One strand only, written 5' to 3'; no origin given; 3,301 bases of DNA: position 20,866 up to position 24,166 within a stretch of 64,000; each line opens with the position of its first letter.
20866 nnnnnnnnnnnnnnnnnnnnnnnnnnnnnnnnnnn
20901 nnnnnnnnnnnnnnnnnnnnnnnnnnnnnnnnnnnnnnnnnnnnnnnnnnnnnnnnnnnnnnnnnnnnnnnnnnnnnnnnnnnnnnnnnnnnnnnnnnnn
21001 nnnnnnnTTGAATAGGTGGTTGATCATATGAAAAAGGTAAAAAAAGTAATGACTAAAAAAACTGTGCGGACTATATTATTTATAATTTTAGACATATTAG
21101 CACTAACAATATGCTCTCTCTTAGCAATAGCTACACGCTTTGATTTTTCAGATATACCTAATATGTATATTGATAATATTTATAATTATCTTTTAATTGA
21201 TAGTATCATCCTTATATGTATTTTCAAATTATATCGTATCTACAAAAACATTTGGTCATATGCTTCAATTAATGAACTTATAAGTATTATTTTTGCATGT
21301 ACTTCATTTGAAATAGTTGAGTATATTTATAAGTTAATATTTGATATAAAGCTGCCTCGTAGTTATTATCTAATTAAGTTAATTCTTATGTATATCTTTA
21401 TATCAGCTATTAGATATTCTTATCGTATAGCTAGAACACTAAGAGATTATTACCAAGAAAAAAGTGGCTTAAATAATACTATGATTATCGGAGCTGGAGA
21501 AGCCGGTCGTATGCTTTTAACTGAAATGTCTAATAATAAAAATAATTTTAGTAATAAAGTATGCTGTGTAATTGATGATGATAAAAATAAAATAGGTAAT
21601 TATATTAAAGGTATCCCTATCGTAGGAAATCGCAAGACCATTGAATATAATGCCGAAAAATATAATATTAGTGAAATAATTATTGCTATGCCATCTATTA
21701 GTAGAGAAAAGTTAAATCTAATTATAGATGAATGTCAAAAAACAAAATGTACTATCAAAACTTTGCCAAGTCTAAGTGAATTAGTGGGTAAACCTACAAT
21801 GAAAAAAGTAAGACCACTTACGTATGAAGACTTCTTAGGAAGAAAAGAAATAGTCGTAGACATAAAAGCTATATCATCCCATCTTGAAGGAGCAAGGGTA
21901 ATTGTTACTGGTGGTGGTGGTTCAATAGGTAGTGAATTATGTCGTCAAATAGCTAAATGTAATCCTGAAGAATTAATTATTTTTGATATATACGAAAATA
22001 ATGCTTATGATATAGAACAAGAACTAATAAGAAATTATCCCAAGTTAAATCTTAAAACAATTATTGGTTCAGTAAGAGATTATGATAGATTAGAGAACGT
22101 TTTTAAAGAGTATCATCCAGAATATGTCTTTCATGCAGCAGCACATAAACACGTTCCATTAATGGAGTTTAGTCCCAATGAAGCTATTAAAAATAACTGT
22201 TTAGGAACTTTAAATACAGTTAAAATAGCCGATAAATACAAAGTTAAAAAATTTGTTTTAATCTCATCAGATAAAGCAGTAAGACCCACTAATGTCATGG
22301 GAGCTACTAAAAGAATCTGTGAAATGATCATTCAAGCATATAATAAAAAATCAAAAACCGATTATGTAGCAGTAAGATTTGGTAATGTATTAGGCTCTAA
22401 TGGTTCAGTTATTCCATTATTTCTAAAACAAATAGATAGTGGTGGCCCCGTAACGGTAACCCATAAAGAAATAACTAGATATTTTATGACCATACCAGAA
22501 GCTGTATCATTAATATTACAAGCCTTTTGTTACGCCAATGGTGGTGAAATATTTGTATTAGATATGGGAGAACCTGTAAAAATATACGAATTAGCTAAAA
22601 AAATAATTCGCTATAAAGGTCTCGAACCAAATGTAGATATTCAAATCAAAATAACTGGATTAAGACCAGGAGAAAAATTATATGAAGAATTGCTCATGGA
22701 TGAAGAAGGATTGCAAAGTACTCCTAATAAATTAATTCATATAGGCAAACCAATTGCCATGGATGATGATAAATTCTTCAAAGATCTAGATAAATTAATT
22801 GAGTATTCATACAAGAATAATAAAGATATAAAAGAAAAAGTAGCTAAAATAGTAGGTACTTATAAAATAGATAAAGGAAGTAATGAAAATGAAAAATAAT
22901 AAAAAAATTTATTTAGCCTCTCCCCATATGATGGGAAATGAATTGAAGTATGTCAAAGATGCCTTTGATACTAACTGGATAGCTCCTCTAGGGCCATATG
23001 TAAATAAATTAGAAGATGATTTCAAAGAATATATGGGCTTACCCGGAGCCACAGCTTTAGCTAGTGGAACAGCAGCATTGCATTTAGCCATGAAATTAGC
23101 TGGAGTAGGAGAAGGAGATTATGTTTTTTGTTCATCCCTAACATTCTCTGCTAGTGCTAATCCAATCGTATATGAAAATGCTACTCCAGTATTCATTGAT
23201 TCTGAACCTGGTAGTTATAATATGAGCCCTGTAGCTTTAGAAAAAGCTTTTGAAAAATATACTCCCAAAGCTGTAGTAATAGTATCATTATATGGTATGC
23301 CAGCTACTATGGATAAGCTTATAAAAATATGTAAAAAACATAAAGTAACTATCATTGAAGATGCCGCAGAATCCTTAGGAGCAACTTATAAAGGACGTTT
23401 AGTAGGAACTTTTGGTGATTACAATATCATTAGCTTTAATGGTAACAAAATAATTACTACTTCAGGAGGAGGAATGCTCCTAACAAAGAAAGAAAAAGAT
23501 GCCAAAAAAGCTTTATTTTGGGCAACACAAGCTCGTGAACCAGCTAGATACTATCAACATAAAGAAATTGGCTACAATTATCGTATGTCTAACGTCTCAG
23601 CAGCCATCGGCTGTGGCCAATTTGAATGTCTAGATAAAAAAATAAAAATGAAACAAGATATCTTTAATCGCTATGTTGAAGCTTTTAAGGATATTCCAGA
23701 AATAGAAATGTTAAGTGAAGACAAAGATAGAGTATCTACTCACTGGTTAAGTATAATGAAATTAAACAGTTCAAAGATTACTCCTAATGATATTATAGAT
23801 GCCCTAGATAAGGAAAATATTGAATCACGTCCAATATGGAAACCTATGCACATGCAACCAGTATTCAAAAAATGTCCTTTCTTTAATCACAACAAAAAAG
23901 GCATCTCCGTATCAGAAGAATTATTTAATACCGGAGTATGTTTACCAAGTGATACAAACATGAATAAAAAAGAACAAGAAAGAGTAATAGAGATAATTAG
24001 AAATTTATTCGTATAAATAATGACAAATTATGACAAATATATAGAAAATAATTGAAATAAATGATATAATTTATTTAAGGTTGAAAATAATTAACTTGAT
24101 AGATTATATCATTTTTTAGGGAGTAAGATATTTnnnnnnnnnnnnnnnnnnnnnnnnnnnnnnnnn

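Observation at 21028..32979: Polysaccharide operon predicted to build a repeat unit on an N-acylated 2,4-diamino-2,4,6-trideoxyhexose (bacillosamine-like) with possible amino-acid amidation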

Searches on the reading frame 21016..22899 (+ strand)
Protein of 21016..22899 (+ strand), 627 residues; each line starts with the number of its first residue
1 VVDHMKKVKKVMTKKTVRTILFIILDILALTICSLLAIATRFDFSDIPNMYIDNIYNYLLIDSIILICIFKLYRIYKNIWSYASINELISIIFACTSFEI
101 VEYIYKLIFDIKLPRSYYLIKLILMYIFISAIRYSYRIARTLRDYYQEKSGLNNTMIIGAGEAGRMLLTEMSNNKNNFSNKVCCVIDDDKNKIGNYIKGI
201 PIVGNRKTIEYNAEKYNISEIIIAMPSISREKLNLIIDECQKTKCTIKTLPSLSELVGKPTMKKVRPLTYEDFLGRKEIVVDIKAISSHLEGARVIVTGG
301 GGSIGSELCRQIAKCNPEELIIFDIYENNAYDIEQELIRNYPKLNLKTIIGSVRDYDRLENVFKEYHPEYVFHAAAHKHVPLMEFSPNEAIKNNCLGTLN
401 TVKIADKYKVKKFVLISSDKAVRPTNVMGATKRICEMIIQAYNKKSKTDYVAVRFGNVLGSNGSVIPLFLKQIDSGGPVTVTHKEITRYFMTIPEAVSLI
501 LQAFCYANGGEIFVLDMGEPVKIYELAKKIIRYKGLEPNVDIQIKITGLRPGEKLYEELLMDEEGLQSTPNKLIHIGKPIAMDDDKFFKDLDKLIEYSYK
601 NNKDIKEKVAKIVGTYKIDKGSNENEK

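Call 3: search_protein_families(library=pfam, proteins=[window:21016-22899:+])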
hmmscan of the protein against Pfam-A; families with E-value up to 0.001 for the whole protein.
window:21016-22899:+ (627 aa): 11 families
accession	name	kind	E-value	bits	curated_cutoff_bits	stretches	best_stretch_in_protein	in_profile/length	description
PF02719.21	Polysacc_synt_2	-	3.1e-123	411.1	20.2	1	295-575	1-289/293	Polysaccharide biosynthesis protein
PF01370.27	Epimerase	-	6.4e-27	94.9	20.9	1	295-506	1-227/240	NAD dependent epimerase/dehydratase family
PF16363.11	GDP_Man_Dehyd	-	1.9e-18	67.5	27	1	296-533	1-265/332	GDP-mannose 4,6 dehydratase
PF13727.12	CoA_binding_3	-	3.8e-15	56.8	25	1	87-251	17-175/175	CoA-binding domain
PF01073.25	3Beta_HSD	-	1.4e-11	44.4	22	1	296-425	1-123/280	3-beta hydroxysteroid dehydrogenase/isomerase family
PF04321.23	RmlD_sub_bind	-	5.4e-11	42.5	27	1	294-488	2-182/287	RmlD substrate binding domain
PF07993.18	NAD_binding_4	-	2.6e-05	23.9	20.1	0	369-423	90-141/258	Male sterility protein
PF02629.25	CoA_binding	-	6.9e-05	24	22.3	1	154-227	5-73/97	CoA binding domain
PF02254.24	TrkA_N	-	8.5e-05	23.3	23.8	0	156-203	2-45/116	TrkA-N domain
PF13460.12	NAD_binding_10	-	0.00022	21.6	27.2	1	339-457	33-145/184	NAD(P)H-binding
PF03435.24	Sacchrp_dh_NADP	-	0.00042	21.1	25.1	0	296-371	2-72/129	Saccharopine dehydrogenase NADP binding domain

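Call 5: search_protein_families(library=ncbifam, proteins=[window:21016-22899:+], max_evalue=0.01)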
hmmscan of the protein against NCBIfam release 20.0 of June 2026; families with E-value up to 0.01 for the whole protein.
window:21016-22899:+ (627 aa): 38 families (the best 25 are shown)
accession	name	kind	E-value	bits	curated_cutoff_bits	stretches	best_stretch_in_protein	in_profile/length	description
TIGR03589.1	PseB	equivalog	3.3e-57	193.9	407.75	1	291-570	3-272/324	UDP-N-acetylglucosamine 4,6-dehydratase (inverting)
TIGR04130.1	FnlA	equivalog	9.5e-55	185.8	730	1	295-566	7-271/337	UDP-N-acetylglucosamine 4,6-dehydratase/5-epimerase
TIGR03025.1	EPS_sugtrans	subfamily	2.5e-21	76.4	295.55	1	25-258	2-229/445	exopolysaccharide biosynthesis polyprenyl glycosylphosphotransferase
TIGR03023.1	WcaJ_sugtrans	equivalog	8.6e-20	71.4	410.75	1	25-256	2-232/453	undecaprenyl-phosphate glucose phosphotransferase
TIGR01179.1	galE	equivalog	9.2e-20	70.7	262.3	1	294-462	1-180/332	UDP-glucose 4-epimerase GalE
TIGR04180.1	EDH_00030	hypoth_equivalog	2.8e-14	52.9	475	1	295-567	1-287/297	NAD-dependent 4,6-dehydratase LegB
TIGR01181.1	dTDP_gluc_dehyt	equivalog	6e-14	51.9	365.1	1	295-535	2-262/321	dTDP-glucose 4,6-dehydratase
TIGR03022.1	WbaP_sugtrans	subfamily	1.1e-13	51.3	403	1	23-257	2-229/456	undecaprenyl-phosphate galactose phosphotransferase WbaP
TIGR02622.1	CDP_4_6_dhtase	equivalog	8.4e-12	44.9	278.45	1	292-441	4-167/352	CDP-glucose 4,6-dehydratase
NF007956.0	PRK10675.1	subfamily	1.2e-10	41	394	1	294-419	2-125/338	UDP-glucose 4-epimerase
TIGR01214.1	rmlD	equivalog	3.5e-09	36.2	224.05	1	294-487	1-181/285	dTDP-4-dehydrorhamnose reductase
TIGR02197.1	heptose_epim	equivalog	5.7e-09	35.6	274.6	1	295-462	1-174/316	ADP-glyceromanno-heptose 6-epimerase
NF007490.0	PRK10084.1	subfamily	1.6e-08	33.9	649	1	294-409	2-115/361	dTDP-glucose 4,6-dehydratase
TIGR03466.1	HpnA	hypoth_equivalog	1.8e-08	33.6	367.65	1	294-423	2-118/327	hopanoid-associated sugar epimerase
NF007582.0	PRK10217.1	equivalog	4e-08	32.7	698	1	294-408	3-115/355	dTDP-glucose 4,6-dehydratase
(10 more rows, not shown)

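Call 39: search_solved_structures(query=window:21016-22899:+, max_evalue=1e-20)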
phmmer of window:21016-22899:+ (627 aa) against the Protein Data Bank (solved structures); distinct sequences matched with E-value up to 1e-20: 12.
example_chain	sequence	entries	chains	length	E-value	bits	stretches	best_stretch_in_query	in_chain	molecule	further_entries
5bjw_A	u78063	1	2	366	3.3e-87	296.7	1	266-620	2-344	WlaL protein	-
5bju_A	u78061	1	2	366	8.6e-87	295.4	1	266-620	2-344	WlaL protein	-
5bjx_A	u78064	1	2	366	2.5e-86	293.8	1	266-620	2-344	WlaL protein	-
5bjy_A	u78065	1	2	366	6.6e-86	292.4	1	266-620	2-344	WlaL protein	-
5bjv_A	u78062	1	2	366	2.5e-85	290.5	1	266-620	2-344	WlaL protein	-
6bwc_A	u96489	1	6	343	1.2e-54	189.2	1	293-569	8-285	Polysaccharide biosynthesis protein CapD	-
4j2o_A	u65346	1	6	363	8.4e-49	169.9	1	294-568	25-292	UDP-N-acetylglucosamine 4,6-dehydratase/5-epimerase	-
3vvb_A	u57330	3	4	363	1.8e-46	162.2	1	295-567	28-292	CapE | Capsular polysaccharide synthesis enzyme Cap8E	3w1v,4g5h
3vvc_A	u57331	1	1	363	6.6e-46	160.3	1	295-567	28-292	Capsular polysaccharide synthesis enzyme Cap8E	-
2gn4_A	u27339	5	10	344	3.2e-43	151.5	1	290-565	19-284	UDP-GlcNAc C6 dehydratase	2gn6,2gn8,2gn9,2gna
4tqg_A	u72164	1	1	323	2.9e-36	128.5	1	292-576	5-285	Putative dTDP-d-glucose 4 6-dehydratase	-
3pvz_A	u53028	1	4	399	1.1e-28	103.5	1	276-539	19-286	UDP-N-acetylglucosamine 4,6-dehydratase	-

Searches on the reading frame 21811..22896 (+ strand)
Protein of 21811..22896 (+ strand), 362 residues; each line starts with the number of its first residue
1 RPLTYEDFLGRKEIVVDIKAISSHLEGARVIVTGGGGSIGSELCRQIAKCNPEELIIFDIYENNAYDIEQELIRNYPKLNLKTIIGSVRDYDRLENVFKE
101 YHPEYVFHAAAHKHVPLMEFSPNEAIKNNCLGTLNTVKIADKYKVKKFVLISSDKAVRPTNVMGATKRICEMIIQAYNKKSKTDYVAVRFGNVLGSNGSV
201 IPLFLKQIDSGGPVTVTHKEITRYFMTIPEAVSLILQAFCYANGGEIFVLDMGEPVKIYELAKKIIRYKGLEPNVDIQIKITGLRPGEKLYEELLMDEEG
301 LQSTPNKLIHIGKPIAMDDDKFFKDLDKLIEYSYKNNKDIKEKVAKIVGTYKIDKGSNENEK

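Call 72: search_solved_structures(query=window:21811-22896:+, max_evalue=1e-60, show_alignments=1)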
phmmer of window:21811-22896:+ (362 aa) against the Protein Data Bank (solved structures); distinct sequences matched with E-value up to 1e-60: 5.
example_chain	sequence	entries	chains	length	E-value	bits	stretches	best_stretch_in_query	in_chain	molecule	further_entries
5bjw_A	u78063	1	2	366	1.4e-87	297.6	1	1-355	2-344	WlaL protein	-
5bju_A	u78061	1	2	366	3.6e-87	296.3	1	1-355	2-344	WlaL protein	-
5bjx_A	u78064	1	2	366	1.1e-86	294.7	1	1-355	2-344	WlaL protein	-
5bjy_A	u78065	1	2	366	2.8e-86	293.3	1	1-355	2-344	WlaL protein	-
5bjv_A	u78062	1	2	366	1.1e-85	291.4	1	1-355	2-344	WlaL protein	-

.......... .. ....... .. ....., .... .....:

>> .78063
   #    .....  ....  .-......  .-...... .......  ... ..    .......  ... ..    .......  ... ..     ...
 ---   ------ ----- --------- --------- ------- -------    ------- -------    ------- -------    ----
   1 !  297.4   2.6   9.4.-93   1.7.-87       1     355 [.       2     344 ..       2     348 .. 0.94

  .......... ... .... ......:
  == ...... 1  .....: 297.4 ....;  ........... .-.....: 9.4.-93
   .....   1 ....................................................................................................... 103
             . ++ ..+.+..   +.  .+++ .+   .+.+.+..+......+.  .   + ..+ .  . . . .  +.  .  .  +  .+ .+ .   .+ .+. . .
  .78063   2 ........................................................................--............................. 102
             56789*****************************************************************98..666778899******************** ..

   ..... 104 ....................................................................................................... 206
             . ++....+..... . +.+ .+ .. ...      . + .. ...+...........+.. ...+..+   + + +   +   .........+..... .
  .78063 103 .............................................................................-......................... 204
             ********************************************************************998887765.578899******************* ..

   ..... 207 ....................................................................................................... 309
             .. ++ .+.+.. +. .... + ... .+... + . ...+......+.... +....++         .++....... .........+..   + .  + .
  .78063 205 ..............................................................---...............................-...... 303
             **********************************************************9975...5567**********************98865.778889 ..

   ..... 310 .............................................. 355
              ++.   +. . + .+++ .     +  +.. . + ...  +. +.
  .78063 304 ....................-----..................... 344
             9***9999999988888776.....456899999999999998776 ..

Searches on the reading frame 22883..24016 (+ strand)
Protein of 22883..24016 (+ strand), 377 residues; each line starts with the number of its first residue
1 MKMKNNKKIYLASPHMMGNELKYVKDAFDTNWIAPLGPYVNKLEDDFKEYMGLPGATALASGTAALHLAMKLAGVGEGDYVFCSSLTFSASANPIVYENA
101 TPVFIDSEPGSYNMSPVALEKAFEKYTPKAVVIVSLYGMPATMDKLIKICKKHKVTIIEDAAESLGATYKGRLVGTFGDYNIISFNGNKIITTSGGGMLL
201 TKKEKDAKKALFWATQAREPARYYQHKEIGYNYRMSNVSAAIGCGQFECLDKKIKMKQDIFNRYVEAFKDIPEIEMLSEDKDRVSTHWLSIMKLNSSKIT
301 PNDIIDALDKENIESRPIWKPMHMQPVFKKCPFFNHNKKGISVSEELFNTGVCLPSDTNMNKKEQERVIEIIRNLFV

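Call 3: search_protein_families(library=pfam, proteins=[window:22883-24016:+])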
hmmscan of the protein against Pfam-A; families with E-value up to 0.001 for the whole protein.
window:22883-24016:+ (377 aa): 3 families
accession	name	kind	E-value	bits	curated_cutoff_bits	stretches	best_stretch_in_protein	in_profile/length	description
PF01041.23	DegT_DnrJ_EryC1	-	1.5e-96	324.2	19.8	1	18-372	5-359/360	DegT/DnrJ/EryC1/StrS aminotransferase family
PF01212.27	Beta_elim_lyase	-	3.7e-05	23.6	27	1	38-274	32-271/288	Beta-eliminating lyase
PF00266.25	Aminotran_5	-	0.00048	19.6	21.5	1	135-314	150-334/371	Aminotransferase class-V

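Call 5: search_protein_families(library=ncbifam, proteins=[window:22883-24016:+], max_evalue=0.01)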
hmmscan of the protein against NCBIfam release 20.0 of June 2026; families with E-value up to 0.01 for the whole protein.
window:22883-24016:+ (377 aa): 10 families
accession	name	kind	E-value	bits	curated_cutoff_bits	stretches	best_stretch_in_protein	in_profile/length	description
TIGR04181.1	NHT_00031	hypoth_equivalog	8.5e-114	380.2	420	1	9-356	1-358/359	LegC family aminotransferase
TIGR03588.1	PseC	equivalog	1.1e-70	238.5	423.5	1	21-375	14-379/380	UDP-4-amino-4,6-dideoxy-N-acetyl-beta-L-altrosamine transaminase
NF008687.0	PRK11706.1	equivalog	2.7e-53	181.1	375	1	9-376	2-374/375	dTDP-4-amino-4,6-dideoxygalactose transaminase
TIGR04427.1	PLP_DesI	equivalog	7e-48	163.7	650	1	23-373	37-380/390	dTDP-4-dehydro-6-deoxyglucose aminotransferase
NF008658.2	PRK11658.1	equivalog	3.2e-46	157.7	631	1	11-375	7-376/379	UDP-4-amino-4-deoxy-L-arabinose aminotransferase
NF011936.0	PRK15407.1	equivalog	1.8e-43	148.8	423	2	5-205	33-239/440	lipopolysaccharide biosynthesis protein RfbH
TIGR02379.1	ECA_wecE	subfamily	2.1e-41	142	434.85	1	11-375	4-374/376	dTDP-4-amino-4,6-dideoxy-D-glucose transaminase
NF000586.1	PRK00011.1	subfamily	0.0023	16.8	335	1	118-210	147-243/404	serine hydroxymethyltransferase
TIGR01977.1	am_tr_V_EF2568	hypoth_equivalog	0.0046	16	377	1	63-206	72-217/376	cysteine desulfurase family protein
NF052286.1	ecto_TF_EhuR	exception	0.007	15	480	0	63-162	168-271/458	MocR-like ectoine utilization transcription factor EhuR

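Call 38: search_solved_structures(query=window:22883-24016:+, max_evalue=1e-30)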
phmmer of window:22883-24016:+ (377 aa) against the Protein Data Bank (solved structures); distinct sequences matched with E-value up to 1e-30: 24.
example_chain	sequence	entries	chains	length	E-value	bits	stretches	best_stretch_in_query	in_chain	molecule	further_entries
1o61_A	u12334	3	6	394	5.8e-92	311.8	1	8-371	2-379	aminotransferase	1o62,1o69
4ztc_A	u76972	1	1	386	3.1e-91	309.4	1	8-371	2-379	Aminotransferase homolog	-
7b0m_AAA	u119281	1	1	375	8.1e-81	275.1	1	8-361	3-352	Sugar aminotransferase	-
3dr7_A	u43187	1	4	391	4.6e-69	236.5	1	6-372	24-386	Putative perosamine synthetase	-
3bn1_A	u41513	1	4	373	5.5e-69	236.2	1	8-372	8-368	Perosamine synthetase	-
3dr4_A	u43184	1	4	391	3.2e-68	233.7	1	6-372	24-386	Putative perosamine synthetase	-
4qgr_A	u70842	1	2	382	1.8e-37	132.5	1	36-374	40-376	DegT/DnrJ/EryC1/StrS aminotransferase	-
9bgp_A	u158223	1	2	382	2e-37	132.4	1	37-371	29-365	aminotransferase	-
4lc3_A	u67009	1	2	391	2.5e-37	132.1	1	20-271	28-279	Putative UDP-4-amino-4-deoxy-l-arabinose--oxoglutarate aminotransferase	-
3frk_A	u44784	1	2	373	7.7e-37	130.5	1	20-372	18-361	QdtB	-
9bgr_A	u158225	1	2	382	1.3e-36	129.7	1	37-371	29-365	aminotransferase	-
7b0d_A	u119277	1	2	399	1.1e-34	123.4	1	28-369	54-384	Glutamine--scyllo-inositol transaminase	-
1mdo_A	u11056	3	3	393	3.3e-34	121.8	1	12-329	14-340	ArnB aminotransferase | UDP-4-amino-4-deoxy-L-arabinose--oxoglutarate aminotransferase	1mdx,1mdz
5k8b_A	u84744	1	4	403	5.8e-34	121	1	47-292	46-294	8-amino-3,8-dideoxy-alpha-D-manno-octulosonate transaminase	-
8vr3_A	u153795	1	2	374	8e-34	120.5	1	40-374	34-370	DegT/DnrJ/EryC1/StrS aminotransferase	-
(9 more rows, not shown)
